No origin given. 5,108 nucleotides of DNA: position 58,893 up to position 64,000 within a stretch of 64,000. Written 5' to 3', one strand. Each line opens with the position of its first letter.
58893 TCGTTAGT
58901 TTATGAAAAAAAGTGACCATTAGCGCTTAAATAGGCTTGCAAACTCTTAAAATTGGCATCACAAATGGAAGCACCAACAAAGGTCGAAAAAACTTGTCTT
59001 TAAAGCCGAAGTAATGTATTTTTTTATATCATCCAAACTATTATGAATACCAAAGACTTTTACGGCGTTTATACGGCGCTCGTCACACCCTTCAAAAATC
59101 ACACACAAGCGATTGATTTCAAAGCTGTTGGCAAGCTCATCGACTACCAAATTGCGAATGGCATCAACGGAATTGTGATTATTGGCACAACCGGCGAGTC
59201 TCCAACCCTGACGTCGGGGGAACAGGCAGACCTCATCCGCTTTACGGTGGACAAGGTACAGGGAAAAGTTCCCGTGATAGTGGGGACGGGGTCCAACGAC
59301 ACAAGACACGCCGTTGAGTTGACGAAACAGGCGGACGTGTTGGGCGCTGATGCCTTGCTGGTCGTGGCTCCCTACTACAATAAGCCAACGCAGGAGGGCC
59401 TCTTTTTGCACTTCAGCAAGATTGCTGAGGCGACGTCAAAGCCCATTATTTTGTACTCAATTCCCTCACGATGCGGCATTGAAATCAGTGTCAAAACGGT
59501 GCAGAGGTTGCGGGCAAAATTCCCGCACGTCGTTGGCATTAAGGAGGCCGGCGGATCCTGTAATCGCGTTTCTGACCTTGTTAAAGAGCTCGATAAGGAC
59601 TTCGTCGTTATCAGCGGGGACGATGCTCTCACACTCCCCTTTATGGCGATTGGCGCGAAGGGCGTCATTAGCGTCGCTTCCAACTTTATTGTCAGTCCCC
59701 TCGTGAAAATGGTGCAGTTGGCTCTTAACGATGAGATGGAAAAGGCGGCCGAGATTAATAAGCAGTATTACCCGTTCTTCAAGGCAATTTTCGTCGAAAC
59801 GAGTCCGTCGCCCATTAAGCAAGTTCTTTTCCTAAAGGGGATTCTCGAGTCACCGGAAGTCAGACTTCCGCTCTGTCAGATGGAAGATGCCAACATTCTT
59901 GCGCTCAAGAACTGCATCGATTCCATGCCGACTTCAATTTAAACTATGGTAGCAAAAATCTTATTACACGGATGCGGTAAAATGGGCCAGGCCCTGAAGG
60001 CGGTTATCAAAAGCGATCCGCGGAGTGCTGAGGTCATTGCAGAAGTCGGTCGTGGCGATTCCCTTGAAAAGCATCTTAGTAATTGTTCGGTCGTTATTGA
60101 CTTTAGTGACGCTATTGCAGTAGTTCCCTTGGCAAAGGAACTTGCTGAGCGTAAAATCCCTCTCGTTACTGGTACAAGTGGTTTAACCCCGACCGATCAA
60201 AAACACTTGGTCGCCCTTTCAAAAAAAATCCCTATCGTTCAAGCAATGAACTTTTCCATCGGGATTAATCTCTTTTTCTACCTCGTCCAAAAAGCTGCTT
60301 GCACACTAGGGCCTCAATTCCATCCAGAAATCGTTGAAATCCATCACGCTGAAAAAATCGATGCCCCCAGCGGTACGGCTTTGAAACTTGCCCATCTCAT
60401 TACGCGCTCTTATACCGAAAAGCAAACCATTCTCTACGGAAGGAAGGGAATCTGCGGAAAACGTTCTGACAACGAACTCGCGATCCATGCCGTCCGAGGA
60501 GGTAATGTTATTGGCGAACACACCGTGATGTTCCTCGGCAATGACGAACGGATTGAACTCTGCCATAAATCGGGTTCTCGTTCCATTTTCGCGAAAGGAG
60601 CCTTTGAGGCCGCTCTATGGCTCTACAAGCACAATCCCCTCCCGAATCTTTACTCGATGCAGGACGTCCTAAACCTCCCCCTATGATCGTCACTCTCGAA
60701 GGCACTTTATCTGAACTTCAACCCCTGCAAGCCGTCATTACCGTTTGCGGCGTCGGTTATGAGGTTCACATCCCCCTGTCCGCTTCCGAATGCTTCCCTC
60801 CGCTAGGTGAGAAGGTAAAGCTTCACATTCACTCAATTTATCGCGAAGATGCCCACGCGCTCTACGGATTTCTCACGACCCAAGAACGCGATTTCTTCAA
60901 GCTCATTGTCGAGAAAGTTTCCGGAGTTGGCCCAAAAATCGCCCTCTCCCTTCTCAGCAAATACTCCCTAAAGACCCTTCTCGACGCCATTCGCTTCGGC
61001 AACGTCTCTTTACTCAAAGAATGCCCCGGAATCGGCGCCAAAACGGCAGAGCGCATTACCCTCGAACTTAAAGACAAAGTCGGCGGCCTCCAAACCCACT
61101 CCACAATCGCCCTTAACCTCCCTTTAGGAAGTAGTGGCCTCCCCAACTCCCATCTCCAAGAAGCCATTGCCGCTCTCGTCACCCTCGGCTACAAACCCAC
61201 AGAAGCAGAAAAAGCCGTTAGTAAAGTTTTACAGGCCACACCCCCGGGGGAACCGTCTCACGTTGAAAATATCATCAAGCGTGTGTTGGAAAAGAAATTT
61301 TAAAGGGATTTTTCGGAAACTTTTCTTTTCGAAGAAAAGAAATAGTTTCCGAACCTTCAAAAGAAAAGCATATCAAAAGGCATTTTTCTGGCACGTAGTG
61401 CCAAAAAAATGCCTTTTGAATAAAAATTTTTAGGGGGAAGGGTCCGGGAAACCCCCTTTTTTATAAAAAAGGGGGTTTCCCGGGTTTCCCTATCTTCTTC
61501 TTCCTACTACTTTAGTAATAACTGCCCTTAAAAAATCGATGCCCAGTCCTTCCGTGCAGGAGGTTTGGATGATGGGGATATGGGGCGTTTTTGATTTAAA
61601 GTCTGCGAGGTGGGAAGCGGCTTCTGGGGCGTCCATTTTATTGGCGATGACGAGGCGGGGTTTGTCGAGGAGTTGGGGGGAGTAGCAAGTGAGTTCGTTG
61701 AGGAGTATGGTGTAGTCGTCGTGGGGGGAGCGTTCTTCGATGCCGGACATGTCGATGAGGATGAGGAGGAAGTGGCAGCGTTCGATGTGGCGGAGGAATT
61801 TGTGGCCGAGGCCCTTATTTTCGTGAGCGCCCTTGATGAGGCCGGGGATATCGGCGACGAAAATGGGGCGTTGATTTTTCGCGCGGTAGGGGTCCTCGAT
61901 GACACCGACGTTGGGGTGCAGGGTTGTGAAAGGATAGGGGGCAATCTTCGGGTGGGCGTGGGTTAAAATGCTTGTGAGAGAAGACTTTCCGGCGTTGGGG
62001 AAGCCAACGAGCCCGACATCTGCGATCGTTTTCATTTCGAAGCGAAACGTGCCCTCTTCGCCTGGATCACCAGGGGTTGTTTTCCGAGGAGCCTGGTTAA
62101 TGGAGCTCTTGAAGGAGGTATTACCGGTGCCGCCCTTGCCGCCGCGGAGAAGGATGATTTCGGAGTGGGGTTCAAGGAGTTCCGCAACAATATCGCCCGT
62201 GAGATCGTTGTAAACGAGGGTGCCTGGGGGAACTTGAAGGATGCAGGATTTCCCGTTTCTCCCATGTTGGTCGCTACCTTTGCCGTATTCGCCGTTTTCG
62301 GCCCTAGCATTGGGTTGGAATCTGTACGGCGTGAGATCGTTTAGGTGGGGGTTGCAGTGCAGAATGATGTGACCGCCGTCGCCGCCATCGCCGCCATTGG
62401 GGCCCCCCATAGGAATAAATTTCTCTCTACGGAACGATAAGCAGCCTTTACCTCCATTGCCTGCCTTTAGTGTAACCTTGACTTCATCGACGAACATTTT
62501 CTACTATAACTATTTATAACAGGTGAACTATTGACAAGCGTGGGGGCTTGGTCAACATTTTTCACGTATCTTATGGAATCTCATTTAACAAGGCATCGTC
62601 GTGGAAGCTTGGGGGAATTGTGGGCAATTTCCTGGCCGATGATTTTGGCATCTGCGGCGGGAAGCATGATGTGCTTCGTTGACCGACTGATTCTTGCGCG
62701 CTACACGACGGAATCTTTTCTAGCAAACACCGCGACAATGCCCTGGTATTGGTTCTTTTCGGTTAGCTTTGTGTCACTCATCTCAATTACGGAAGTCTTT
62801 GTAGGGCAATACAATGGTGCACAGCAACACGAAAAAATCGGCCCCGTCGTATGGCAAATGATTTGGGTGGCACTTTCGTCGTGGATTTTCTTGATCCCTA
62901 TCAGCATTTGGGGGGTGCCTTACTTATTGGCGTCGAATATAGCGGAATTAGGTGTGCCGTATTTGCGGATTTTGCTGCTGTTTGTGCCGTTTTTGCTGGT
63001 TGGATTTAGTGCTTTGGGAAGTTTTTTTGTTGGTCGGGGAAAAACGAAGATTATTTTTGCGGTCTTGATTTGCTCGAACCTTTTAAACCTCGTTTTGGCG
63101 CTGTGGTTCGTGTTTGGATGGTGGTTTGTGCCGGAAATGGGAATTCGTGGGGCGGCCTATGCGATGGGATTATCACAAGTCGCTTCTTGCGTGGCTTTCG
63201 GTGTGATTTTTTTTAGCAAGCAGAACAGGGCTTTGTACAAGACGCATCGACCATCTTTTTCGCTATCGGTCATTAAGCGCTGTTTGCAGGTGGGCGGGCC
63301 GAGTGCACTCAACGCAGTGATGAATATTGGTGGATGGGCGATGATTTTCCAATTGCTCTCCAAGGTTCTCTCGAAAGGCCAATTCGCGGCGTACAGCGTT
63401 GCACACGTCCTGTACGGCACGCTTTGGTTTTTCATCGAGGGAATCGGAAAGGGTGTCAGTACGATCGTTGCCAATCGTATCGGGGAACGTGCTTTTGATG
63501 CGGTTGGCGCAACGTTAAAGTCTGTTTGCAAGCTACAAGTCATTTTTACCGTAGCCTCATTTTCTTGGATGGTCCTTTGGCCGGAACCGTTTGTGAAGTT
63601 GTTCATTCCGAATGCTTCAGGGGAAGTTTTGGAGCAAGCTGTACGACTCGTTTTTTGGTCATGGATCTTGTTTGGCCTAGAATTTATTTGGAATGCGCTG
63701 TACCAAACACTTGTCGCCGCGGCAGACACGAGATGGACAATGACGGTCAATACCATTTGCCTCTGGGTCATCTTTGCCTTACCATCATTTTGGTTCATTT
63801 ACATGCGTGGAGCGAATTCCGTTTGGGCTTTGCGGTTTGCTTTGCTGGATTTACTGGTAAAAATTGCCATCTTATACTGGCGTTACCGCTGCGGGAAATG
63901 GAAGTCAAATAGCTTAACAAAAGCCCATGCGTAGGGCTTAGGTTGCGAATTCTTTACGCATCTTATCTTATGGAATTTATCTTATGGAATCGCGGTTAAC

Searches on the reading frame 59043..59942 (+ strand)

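Call 27: search_protein_families(library=ncbifam, proteins=[window:59043-59942:+], max_evalue=0.001)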
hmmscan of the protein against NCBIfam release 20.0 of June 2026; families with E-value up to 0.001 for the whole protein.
window:59043-59942:+ (299 aa): 7 families
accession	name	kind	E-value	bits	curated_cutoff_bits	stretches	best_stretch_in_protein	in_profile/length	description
TIGR00674.1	dapA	equivalog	1.6e-103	345.5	206.15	1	8-293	1-284/286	4-hydroxy-tetrahydrodipicolinate synthase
TIGR02313.1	HpaI-NOT-DapA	exception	1.1e-68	231.2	396.7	1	8-283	3-277/294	2,4-dihydroxyhept-2-ene-1,7-dioic acid aldolase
NF003164.0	PRK04147.1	equivalog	1.1e-43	149.6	281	1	4-293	2-288/294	N-acetylneuraminate lyase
NF002958.0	PRK03620.1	subfamily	4.6e-35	120.9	278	1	7-295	12-299/307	5-dehydro-4-deoxyglucarate dehydratase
TIGR00683.1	nanA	equivalog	1.5e-34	119.7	382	1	8-282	3-275/293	N-acetylneuraminate lyase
TIGR03249.1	KdgD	equivalog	2.4e-31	109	373.95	1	4-293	7-296/299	5-dehydro-4-deoxyglucarate dehydratase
NF040954.1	Arch_KDGaldase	equivalog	5.5e-26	91.5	390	1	11-240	5-226/288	bifunctional 2-dehydro-3-deoxy-phosphogluconate/2-dehydro-3-deoxy-6-phosphogalactonate aldolase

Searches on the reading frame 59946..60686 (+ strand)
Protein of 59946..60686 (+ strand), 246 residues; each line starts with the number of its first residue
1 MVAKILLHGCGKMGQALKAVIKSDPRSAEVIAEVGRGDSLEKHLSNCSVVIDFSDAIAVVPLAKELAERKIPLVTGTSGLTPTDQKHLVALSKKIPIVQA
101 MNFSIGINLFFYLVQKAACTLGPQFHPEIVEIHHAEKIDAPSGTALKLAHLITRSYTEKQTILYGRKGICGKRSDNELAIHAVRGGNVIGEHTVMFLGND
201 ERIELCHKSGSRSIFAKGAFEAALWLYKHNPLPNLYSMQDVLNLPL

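Call 27: search_protein_families(library=ncbifam, proteins=[window:59946-60686:+], max_evalue=0.001)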
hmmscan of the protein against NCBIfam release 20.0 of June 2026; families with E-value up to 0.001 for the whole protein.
window:59946-60686:+ (246 aa): 2 families
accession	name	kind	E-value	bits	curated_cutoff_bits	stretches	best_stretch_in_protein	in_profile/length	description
TIGR00036.1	dapB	equivalog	5.8e-56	190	122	1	44-242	70-269/270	4-hydroxy-tetrahydrodipicolinate reductase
TIGR02130.1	dapB_plant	equivalog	8.2e-07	28.4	294.55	1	48-242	71-269/275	dihydrodipicolinate reductase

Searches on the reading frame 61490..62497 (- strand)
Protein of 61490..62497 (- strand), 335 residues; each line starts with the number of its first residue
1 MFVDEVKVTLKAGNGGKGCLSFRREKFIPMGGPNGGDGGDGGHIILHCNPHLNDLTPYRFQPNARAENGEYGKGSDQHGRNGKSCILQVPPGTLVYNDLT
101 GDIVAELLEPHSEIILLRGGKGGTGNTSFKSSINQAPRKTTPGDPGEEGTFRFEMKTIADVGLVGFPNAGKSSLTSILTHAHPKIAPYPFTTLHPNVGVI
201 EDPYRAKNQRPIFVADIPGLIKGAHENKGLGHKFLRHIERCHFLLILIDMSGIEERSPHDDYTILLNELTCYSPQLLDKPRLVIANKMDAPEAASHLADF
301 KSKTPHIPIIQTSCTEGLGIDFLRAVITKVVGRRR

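Call 27: search_protein_families(library=ncbifam, proteins=[window:61490-62497:-], max_evalue=0.001)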
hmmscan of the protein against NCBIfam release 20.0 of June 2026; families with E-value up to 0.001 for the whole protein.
window:61490-62497:- (335 aa): 13 families
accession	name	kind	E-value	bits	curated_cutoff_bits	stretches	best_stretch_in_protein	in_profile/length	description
NF008955.0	PRK12297.1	equivalog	2.7e-126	421.9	406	1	1-331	2-328/429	GTPase ObgE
TIGR02729.1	Obg_CgtA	equivalog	3.8e-121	404.1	280.25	1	2-329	1-326/329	Obg family GTPase CgtA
NF008956.1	PRK12299.1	equivalog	7e-121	403.2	300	1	1-330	1-324/327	GTPase ObgE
NF008954.1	PRK12296.1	equivalog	4.3e-102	342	377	1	2-331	4-339/470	GTPase ObgE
NF007171.0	PRK09602.1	subfamily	8.8e-25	87.4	387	2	211-254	74-117/397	YchF-related putative GTPase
TIGR00092.1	TIGR00092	equivalog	7.7e-13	48.3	279.2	1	161-240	5-97/368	redox-regulated ATPase YchF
TIGR03156.1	GTP_HflX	equivalog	2.4e-11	43.1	216.75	1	156-330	187-350/351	GTPase HflX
TIGR00231.1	small_GTP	domain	5.6e-11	42.5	42.5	1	159-324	4-159/164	GTP-binding protein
NF000908.1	PRK00089.1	equivalog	1.5e-09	37.5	237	1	161-330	6-166/291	GTPase Era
TIGR00436.1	era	equivalog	2e-07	30.6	116.25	1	161-328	3-160/270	GTPase Era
NF008280.0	PRK11058.1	equivalog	2.5e-06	26.5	441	1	157-329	196-359/426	ribosome rescue GTPase HflX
TIGR03594.1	GTPase_EngA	equivalog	5e-06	25.8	306.7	1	156-330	173-345/432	ribosome biogenesis GTPase Der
TIGR03918.1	GTP_HydF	equivalog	4.6e-05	22.4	325.55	1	160-331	9-167/392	[FeFe] hydrogenase H-cluster maturation GTPase HydF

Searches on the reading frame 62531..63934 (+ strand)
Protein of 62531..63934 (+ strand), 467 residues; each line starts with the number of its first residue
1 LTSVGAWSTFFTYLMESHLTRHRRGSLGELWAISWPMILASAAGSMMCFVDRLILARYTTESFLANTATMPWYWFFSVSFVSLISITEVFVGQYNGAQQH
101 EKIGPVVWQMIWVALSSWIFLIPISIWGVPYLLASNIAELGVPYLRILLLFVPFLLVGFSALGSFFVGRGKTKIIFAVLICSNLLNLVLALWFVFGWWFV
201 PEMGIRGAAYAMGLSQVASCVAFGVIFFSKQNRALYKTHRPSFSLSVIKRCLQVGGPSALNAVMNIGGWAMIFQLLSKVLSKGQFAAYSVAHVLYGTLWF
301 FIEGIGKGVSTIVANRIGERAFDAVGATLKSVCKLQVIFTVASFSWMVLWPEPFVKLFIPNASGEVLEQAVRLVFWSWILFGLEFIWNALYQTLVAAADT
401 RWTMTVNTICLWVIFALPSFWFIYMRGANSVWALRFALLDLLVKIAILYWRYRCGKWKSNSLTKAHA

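Call 27: search_protein_families(library=ncbifam, proteins=[window:62531-63934:+], max_evalue=0.001)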
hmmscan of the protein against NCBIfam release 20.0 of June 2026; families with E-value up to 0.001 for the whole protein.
window:62531-63934:+ (467 aa): 6 families
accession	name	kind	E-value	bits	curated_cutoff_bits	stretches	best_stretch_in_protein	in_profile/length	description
TIGR00797.1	matE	subfamily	1.1e-41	143.1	147.4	1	36-432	1-396/396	MATE family efflux transporter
NF041801.1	MATE_SolL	equivalog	7.2e-16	58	780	1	28-462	20-456/458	solanimycin export family MATE transporter SolL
NF052396.1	MATE_WgkD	equivalog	3.7e-13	49.2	510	1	131-418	112-394/428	tryglysin-associated MATE efflux transporter WgkD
NF001214.0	PRK00187.1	equivalog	7.5e-12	45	449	1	26-433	8-424/464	NorM family multidrug efflux MATE transporter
NF007130.1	PRK09575.1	equivalog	9.2e-12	44.9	445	1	30-451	8-429/435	MATE family efflux transporter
NF007562.1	PRK10189.1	equivalog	6.3e-08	31.8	465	1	135-458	141-463/470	EmmdR/YeeO family multidrug/toxin efflux MATE transporter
